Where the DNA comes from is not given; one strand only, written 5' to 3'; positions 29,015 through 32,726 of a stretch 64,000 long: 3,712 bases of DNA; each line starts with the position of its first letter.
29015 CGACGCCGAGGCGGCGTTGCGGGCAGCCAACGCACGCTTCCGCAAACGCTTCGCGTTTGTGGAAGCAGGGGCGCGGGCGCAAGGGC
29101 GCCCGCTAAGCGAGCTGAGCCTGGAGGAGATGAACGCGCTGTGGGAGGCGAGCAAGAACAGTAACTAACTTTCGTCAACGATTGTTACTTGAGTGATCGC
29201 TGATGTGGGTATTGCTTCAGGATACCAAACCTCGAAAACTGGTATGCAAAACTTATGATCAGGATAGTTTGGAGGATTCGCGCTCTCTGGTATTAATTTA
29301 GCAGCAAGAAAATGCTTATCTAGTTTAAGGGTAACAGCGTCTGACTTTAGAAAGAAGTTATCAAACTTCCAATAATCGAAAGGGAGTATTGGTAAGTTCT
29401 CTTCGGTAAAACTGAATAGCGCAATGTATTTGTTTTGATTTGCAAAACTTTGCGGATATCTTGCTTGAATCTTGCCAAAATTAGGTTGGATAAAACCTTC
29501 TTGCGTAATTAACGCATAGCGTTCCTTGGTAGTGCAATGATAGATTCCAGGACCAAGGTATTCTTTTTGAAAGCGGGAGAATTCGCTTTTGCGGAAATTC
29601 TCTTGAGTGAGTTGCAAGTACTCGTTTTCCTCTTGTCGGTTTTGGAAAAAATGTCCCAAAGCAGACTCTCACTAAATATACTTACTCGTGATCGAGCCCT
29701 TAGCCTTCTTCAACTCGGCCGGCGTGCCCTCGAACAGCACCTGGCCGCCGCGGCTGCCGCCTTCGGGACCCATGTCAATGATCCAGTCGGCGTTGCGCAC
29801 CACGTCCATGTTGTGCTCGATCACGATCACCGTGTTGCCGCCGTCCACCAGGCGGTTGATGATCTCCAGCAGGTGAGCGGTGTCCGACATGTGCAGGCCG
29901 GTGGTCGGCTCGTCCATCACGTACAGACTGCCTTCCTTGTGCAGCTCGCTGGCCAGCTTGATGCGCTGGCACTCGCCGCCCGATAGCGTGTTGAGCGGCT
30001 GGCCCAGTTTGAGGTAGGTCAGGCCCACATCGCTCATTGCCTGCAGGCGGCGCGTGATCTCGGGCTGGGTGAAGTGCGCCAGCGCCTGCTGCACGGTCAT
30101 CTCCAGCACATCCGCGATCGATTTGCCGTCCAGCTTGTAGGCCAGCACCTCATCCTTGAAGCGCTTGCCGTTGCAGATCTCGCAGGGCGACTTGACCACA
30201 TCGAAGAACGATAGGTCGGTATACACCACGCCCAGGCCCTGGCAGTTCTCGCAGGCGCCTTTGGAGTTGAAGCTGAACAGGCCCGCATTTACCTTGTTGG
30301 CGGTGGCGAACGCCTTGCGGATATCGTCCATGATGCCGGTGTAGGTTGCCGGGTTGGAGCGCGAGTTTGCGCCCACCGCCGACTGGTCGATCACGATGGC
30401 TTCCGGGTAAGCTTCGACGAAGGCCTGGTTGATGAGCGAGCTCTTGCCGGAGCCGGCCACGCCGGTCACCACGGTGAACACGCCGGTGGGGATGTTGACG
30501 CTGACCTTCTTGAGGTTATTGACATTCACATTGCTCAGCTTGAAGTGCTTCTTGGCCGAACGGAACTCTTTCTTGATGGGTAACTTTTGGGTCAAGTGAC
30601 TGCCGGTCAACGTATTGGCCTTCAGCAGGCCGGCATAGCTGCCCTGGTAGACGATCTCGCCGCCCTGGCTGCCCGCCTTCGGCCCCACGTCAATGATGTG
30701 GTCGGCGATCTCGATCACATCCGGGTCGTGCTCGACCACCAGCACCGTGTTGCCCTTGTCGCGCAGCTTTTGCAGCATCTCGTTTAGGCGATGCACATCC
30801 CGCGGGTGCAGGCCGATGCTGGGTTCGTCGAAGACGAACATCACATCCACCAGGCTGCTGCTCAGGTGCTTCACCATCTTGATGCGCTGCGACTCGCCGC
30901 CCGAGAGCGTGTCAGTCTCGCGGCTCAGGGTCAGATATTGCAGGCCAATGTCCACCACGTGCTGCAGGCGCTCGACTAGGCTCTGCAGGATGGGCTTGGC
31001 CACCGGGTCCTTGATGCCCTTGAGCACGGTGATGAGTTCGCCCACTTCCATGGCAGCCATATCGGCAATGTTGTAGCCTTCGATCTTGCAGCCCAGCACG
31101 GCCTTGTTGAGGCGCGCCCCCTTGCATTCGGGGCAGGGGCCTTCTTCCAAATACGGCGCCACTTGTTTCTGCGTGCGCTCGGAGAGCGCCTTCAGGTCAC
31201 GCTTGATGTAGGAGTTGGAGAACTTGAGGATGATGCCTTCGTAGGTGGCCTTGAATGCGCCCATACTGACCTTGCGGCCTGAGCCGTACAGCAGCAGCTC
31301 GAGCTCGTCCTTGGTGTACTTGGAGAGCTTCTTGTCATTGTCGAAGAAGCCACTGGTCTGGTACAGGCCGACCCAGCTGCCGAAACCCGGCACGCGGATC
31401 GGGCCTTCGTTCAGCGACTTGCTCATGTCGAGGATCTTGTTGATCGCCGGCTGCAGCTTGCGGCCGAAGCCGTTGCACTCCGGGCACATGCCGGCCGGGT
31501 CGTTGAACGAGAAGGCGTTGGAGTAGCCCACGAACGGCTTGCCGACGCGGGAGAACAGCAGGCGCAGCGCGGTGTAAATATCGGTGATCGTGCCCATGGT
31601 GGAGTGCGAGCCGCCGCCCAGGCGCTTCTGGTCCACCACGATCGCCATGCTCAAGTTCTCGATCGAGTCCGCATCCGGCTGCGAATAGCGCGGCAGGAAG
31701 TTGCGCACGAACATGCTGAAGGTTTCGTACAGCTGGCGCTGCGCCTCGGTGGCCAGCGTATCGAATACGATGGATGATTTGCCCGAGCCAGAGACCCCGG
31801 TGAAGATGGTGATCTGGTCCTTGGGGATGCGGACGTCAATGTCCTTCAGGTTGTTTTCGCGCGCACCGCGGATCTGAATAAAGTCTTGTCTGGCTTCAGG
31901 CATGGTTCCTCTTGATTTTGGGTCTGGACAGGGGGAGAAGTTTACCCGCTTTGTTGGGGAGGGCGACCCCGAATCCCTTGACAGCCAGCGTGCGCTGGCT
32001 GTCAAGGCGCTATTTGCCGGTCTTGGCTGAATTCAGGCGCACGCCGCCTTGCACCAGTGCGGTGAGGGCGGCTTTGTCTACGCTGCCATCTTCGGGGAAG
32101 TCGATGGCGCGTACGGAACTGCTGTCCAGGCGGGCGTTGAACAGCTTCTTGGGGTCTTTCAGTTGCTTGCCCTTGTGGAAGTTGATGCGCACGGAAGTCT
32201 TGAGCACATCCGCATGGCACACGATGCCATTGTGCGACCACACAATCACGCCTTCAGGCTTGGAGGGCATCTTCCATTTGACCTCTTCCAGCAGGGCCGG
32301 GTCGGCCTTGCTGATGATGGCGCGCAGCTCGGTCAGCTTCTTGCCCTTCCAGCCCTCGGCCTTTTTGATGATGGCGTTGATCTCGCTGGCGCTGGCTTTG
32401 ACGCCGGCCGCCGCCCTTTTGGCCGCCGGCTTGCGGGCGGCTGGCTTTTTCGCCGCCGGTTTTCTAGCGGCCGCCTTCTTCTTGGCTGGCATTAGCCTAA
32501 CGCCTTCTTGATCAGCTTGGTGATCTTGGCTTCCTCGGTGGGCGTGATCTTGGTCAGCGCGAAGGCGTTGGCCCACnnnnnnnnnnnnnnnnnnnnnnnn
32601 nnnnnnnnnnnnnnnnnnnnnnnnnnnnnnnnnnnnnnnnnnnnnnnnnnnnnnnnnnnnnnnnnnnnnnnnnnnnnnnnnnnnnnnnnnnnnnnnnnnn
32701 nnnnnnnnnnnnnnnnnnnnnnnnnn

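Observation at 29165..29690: Single-gene low-GC cassette on the 3' end of a UvrA paralog encodes an orphan protein with an ADP-ribosyltransferase-like motif pattern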

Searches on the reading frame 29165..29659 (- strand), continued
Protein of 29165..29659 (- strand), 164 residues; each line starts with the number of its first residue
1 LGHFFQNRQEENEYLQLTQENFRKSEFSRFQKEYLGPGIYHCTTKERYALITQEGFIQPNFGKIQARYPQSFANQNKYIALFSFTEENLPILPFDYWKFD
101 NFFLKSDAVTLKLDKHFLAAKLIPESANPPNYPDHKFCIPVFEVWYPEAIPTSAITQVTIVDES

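Call 80: list_cluster_members(proteins=[P0036, P0071, P0041, P0030, P0031, P0033, P0038, P0088, P0044, P0049])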
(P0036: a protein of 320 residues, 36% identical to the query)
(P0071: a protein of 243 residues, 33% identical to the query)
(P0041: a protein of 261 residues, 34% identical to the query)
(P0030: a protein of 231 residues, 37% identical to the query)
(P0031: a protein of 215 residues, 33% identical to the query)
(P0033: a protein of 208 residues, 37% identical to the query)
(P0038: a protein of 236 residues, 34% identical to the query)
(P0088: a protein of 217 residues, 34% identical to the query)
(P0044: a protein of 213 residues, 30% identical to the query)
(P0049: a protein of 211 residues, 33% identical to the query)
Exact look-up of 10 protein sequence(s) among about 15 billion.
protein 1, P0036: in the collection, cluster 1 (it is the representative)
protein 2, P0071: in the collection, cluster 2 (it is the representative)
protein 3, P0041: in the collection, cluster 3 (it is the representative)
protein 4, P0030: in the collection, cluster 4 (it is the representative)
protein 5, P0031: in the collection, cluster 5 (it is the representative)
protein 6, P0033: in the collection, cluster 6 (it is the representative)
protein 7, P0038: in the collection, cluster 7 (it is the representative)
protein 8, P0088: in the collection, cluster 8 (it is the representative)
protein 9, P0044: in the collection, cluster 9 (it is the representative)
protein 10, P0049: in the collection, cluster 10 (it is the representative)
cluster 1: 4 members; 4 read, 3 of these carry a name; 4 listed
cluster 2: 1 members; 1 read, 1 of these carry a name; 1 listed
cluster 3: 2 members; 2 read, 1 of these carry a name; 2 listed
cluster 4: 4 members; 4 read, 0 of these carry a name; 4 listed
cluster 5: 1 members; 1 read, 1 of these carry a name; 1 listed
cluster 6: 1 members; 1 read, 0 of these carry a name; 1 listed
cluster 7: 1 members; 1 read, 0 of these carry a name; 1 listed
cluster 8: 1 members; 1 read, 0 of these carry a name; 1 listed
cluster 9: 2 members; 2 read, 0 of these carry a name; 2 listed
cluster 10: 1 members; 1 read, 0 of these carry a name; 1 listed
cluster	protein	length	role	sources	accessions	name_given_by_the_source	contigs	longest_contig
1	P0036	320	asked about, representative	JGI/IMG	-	hypothetical protein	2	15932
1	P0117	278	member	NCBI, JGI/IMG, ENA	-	hypothetical protein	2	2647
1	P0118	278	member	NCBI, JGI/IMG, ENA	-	hypothetical protein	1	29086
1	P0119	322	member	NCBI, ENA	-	-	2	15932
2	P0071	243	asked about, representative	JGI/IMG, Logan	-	hypothetical protein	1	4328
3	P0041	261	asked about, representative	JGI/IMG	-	-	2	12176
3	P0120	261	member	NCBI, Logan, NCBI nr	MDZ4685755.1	MAG: hypothetical protein SH850_11870 [Planctomycetaceae bacterium] | hypothetical protein [Planctomycetaceae bacterium]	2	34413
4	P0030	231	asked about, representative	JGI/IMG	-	-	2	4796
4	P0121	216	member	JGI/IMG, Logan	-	-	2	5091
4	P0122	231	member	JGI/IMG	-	-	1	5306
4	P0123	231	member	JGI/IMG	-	-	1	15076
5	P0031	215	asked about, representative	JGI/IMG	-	hypothetical protein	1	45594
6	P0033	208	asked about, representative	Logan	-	-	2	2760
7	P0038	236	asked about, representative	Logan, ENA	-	-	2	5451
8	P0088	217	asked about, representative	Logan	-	-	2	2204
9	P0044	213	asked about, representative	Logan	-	-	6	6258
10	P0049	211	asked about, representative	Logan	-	-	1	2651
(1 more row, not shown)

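Call 81: find_encoding_contigs(protein=P0120, flank=8000, max_places=1)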
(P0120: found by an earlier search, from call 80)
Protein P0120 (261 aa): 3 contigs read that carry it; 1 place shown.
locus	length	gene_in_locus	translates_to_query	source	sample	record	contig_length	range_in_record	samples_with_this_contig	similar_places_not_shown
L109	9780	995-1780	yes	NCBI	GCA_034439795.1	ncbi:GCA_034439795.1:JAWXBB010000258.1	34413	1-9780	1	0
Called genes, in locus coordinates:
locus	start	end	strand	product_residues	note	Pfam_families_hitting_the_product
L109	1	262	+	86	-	?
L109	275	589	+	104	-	-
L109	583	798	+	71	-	-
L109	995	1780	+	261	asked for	-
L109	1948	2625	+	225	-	PF00239:Resolvase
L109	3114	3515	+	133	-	-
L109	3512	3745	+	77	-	-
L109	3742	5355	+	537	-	-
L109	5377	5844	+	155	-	-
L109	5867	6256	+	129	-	-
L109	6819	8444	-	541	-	-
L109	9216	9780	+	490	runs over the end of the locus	PF03446:NAD_binding_2, PF00393:6PGD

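Call 82: find_encoding_contigs(protein=P0031, flank=8000, max_places=1)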
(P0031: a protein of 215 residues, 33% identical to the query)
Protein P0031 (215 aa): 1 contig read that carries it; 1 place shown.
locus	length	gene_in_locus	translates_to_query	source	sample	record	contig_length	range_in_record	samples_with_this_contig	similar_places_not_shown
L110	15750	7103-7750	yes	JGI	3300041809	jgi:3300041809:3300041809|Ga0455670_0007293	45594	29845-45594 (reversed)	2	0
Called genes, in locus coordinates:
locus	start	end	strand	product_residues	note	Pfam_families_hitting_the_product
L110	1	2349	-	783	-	?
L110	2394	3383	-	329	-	PF04168:Alpha-E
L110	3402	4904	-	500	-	PF04174:CP_ATPgrasp_1, PF14403:CP_ATPgrasp_2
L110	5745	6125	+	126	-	-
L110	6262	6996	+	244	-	-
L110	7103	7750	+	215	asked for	-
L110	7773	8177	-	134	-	-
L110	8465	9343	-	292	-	-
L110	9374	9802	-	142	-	-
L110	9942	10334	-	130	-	-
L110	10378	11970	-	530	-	PF03354:TerL_ATPase (weak)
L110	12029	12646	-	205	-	-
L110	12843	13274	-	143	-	-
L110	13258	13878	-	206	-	-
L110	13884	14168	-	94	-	-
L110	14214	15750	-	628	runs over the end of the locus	PF13481:AAA_25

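Call 83: find_encoding_contigs(protein=P0118, flank=8000, max_places=1)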
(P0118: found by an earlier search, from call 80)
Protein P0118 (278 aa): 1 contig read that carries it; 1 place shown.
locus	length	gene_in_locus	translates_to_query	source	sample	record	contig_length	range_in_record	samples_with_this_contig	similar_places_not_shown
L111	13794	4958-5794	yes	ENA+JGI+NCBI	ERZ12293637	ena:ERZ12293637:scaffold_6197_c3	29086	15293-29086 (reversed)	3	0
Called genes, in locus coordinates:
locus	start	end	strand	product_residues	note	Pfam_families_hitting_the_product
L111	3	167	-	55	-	?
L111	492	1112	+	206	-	PF13248:Zn_ribbon_3 (faint)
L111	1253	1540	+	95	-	-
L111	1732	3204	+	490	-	PF01656:CbiA, PF02374:ArsA_ATPase (weak), PF06564:CBP_BcsQ (weak), PF09140:MipZ (weak), PF10609:ParA, PF13614:AAA_31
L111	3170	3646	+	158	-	-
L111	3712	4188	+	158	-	-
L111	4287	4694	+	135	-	-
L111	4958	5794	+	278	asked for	-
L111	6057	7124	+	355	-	-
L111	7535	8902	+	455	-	PF13481:AAA_25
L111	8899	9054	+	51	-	-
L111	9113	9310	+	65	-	-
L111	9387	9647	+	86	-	PF12728:HTH_17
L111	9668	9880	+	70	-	-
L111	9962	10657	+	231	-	PF00239:Resolvase, PF07508:Recombinase (weak)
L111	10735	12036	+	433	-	PF00589:Phage_integrase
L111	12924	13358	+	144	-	-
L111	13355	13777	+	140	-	-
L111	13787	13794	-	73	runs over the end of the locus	-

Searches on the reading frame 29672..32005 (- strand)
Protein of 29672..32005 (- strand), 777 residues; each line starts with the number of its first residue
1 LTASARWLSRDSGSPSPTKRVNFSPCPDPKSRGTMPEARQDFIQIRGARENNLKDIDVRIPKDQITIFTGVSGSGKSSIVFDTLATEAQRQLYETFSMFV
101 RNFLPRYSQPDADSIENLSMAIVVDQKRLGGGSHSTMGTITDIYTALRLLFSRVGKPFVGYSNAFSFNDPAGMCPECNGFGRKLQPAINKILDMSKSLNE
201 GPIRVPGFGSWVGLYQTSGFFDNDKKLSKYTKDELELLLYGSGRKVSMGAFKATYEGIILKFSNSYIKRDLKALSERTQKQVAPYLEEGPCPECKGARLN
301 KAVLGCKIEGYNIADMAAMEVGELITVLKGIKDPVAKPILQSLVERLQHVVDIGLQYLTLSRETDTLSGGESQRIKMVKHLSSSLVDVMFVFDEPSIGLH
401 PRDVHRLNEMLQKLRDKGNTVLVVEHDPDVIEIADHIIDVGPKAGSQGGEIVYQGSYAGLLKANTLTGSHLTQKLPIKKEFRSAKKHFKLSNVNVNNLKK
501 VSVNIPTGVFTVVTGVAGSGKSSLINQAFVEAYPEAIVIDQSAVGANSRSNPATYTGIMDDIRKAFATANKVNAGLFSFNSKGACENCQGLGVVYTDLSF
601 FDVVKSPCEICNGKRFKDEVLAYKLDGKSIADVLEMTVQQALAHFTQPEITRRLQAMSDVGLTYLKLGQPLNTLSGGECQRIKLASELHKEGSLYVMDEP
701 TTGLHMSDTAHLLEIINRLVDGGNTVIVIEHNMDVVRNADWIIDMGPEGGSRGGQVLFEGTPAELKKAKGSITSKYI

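Call 12: search_protein_families(library=pfam, proteins=[window:29672-32005:-], max_evalue=0.001)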
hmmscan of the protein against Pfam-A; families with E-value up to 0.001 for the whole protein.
window:29672-32005:- (777 aa): 13 families
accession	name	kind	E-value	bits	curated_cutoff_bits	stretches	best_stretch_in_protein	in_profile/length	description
PF00005.33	ABC_tran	-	2.6e-19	70.6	25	1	498-702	1-137/137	ABC transporter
PF02463.25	SMC_N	-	1e-11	45.2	40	0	270-441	135-212/220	RecF/RecN/SMC N terminal domain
PF13304.12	AAA_21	-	1.1e-09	39.2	27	0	670-728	234-295/304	AAA domain, putative AbiEii toxin, Type IV TA system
PF13555.12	AAA_29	-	1.4e-07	31.6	27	0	57-80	16-39/61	P-loop containing region of AAA domain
PF13191.12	AAA_16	-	1.6e-07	32.4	32.6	0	506-539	22-56/167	AAA ATPase domain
PF03193.22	RsgA_GTPase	-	3.7e-07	30.5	30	0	43-87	87-129/174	RsgA GTPase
PF20703.3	nSTAND1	-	1.2e-06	28.9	27.1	0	49-122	19-88/379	Novel STAND NTPase 1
PF01443.25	Viral_helicase1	-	7.3e-06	26.4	21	0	511-542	1-35/228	Viral superfamily 1 RNA helicase core domain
PF13175.12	AAA_15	-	1.1e-05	25.7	32.1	0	685-728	322-366/374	AAA ATPase domain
PF00684.25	DnaJ_CXXCXGXG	-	8.3e-05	23.2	32.7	0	582-614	15-50/65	DnaJ central domain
PF25199.1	nSTAND_NTPase5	-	0.00013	22.3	34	0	510-533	43-66/145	Novel STAND NTPase 5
PF13401.12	AAA_22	-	0.00023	21.9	27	0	510-567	7-59/130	AAA domain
PF09848.15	SLFN-g3_helicase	-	0.00039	20.2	24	0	511-532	4-25/354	Schlafen group 3, DNA/RNA helicase domain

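Call 14: search_protein_families(library=ncbifam, proteins=[window:29672-32005:-], max_evalue=0.01)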
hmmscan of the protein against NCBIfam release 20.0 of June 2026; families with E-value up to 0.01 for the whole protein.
window:29672-32005:- (777 aa): 195 families (the best 25 are shown)
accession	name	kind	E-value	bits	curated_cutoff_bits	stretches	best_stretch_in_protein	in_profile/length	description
NF001503.0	PRK00349.1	equivalog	3.8e-237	789.7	1147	3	163-533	268-660/943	excinuclease ABC subunit UvrA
TIGR00630.1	uvra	equivalog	2.5e-235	783.8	729.8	3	163-533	266-658/924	excinuclease ABC subunit UvrA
NF001885.0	PRK00635.1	equivalog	2.4e-153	512.3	3054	2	287-768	395-907/1809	excinuclease ABC subunit A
NF040873.1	AztA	equivalog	8.1e-37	126.6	220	3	652-743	99-189/191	zinc ABC transporter ATP-binding protein AztA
TIGR03608.1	L_ocin_972_ABC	subfamily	3.1e-36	124.8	254.85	2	626-745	89-206/206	putative bacteriocin export ABC transporter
TIGR04521.1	ECF_ATPase_2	equivalog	6.4e-35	120.6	330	3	651-769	121-236/279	energy-coupling factor transporter ATPase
TIGR02857.1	CydD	equivalog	3.7e-34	118.6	435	3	638-745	428-529/529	thiol reductant ABC exporter subunit CydD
TIGR02673.1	FtsE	equivalog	5.2e-32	111.2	264.85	3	644-739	108-203/214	cell division ATP-binding protein FtsE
TIGR04520.1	ECF_ATPase_1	equivalog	1.4e-30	106.6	315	3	647-771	110-229/269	energy-coupling factor transporter ATPase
TIGR02315.1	ABC_phnC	equivalog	1.2e-29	103.5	266.1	3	636-768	109-236/243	phosphonate ABC transporter ATP-binding protein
NF010068.0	PRK13548.1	equivalog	8e-28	97.2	261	2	630-742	96-213/261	heme ABC transporter ATP-binding protein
TIGR01166.1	cbiO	subfamily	1.2e-27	96.6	211.8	2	649-735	103-189/190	cobalt ABC transporter, ATP-binding protein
NF008409.0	PRK11231.1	equivalog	1.8e-26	93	375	2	654-765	120-225/255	Fe(3+) dicitrate ABC transporter ATP-binding protein FecE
TIGR00972.1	3a0107s01c2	equivalog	2.3e-26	92.6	343.2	3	667-776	138-242/248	phosphate ABC transporter ATP-binding protein PstB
TIGR03873.1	F420-0_ABC_ATP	hypoth_equivalog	3.8e-26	91.9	372.4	2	658-736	123-200/256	putative F420-0 ABC transporter ATP-binding protein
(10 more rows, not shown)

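Call 42: find_related_loci(query=window:29672-32005:-, collection=genome_contigs, flank=4000)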
Query window:29672-32005:- (777 aa) in genome_contigs; peptide patterns used: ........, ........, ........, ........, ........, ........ (x = any residue, [..] = any of these).
600 stretches matched a pattern (row limit reached: there are more); 591 encode a relative of the query (tblastn E <= 1e-3); the best 80 are kept; 80 distinct loci.
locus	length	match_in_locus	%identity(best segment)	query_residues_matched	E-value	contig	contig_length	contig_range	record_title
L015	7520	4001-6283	84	19-777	0e+0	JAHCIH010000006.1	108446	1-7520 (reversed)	MAG: Anaerolineales bacterium isolate TGS_CHL7 CHL7_6, whole genome shotgun sequence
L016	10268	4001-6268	80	27-777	0e+0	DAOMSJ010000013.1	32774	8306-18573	MAG TPA_asm: Anaerolineales bacterium isolate AMR_MDS_5785 NODE_343_length_32774_cov_8.109906, whole genome shotgun sequ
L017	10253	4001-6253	80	32-777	0e+0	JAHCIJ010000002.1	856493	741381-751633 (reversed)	MAG: Anaerolineales bacterium isolate TGS_CHL6 CHL6_2, whole genome shotgun sequence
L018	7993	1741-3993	72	40-777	0e+0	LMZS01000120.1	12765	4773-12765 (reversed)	MAG: Chloroflexi bacterium OLB15 UZ15_CFX003CONTIG000120, whole genome shotgun sequence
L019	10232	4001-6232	72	40-777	0e+0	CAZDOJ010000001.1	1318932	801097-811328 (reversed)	MAG TPA_asm: uncultured Gammaproteobacteria bacterium isolate SRP292972_co3_93 genome assembly, contig: NODE_1_length_13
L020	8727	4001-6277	73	40-777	0e+0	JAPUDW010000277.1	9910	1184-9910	MAG: Bacteroidetes bacterium isolate labscale reactor_MAG9 NODE_4330_length_9910_cov_5.434703, whole genome shotgun sequ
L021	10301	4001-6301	70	20-777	0e+0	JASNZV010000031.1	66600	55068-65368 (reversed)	MAG: Caldilineaceae bacterium isolate CHLO-10 HKU-EGSB-CHLO-10_31, whole genome shotgun sequence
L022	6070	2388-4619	70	40-777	0e+0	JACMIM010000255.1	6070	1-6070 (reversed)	MAG: Roseiflexaceae bacterium isolate ES-bin-105 ES-bin-105-contig-k141_3562311, whole genome shotgun sequence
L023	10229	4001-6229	71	40-777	0e+0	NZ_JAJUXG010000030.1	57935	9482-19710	Dyadobacter sp. CY312 Scaffold22_1, whole genome shotgun sequence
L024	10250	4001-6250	71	32-777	0e+0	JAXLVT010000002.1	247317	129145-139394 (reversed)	MAG: Anaerolineales bacterium isolate STL-CHL4 C4.48.fa-2, whole genome shotgun sequence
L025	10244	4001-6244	70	34-777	0e+0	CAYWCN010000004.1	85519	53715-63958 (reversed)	MAG TPA_asm: uncultured Anaerolinea sp. isolate binchicken_co242_37 genome assembly, contig: NODE_768_length_85519_cov_7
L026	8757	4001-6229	72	40-777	0e+0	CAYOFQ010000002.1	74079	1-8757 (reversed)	MAG TPA_asm: uncultured Gammaproteobacteria bacterium isolate SRP342105_co1_162 genome assembly, contig: NODE_425_length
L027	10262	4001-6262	70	28-777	0e+0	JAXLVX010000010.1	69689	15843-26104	MAG: Anaerolineales bacterium isolate STL-CHL8 C3.223.fa-10, whole genome shotgun sequence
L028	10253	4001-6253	71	40-777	0e+0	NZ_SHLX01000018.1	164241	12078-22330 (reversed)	Paenibacillus cymbidii strain R196 Scaffold18_1, whole genome shotgun sequence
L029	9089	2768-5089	71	31-777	0e+0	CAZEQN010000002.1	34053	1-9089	MAG TPA_asm: uncultured Anaerolineaceae bacterium isolate SRP287453_co1_211 genome assembly, contig: NODE_2068_length_34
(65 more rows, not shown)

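Call 69: search_solved_structures(query=window:29672-32005:-, max_evalue=1e-50, show_alignments=0)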
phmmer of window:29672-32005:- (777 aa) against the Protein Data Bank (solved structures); distinct sequences matched with E-value up to 1e-50: 11.
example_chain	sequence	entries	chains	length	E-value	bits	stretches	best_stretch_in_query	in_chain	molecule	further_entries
7sh1_A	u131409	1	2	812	7.6e-224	748.5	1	167-776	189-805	Excinuclease ABC subunit UvrA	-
2r6f_A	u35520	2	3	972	3.7e-189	633.8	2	533-777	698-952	Excinuclease ABC subunit A | Excinuclease ABC, A subunit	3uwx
9gxk_A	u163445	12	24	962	2.4e-188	631.1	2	530-776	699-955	UvrABC system protein A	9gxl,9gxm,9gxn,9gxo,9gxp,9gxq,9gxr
9gxu_A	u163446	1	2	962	1.5e-187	628.5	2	530-776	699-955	UvrABC system protein A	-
9gxw_A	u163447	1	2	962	1.6e-187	628.4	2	530-776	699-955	UvrABC system protein A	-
3pih_A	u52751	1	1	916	4.2e-184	617.1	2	534-776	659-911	UvrABC system protein A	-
3ux8_A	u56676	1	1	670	1e-170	572.9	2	533-777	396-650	Excinuclease ABC, A subunit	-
6n9l_A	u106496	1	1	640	2.9e-170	571.4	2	534-776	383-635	UvrABC system protein A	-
9ga5_A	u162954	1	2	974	2.4e-169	568.3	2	535-777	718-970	UvrABC system protein A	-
3zqj_A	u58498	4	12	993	2.7e-169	568.2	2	535-777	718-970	UVRABC SYSTEM PROTEIN A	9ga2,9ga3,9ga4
2vf7_A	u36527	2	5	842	9.2e-156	523.4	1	536-777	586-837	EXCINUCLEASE ABC, SUBUNIT A. | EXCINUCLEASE ABC SUBUNIT A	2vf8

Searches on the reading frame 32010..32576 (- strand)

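Call 12: search_protein_families(library=pfam, proteins=[window:32010-32576:-], max_evalue=0.001)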
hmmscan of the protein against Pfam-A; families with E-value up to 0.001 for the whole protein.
window:32010-32576:- (188 aa): 2 families
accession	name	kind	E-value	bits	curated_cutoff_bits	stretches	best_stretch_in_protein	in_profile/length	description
PF08818.16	DUF1801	-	8e-16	58.7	27.2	1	79-176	3-82/85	Domain of unknown function (DU1801)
PF07382.16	HC2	-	0.00024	21.7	40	1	31-71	4-150/194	Histone H1-like nucleoprotein HC2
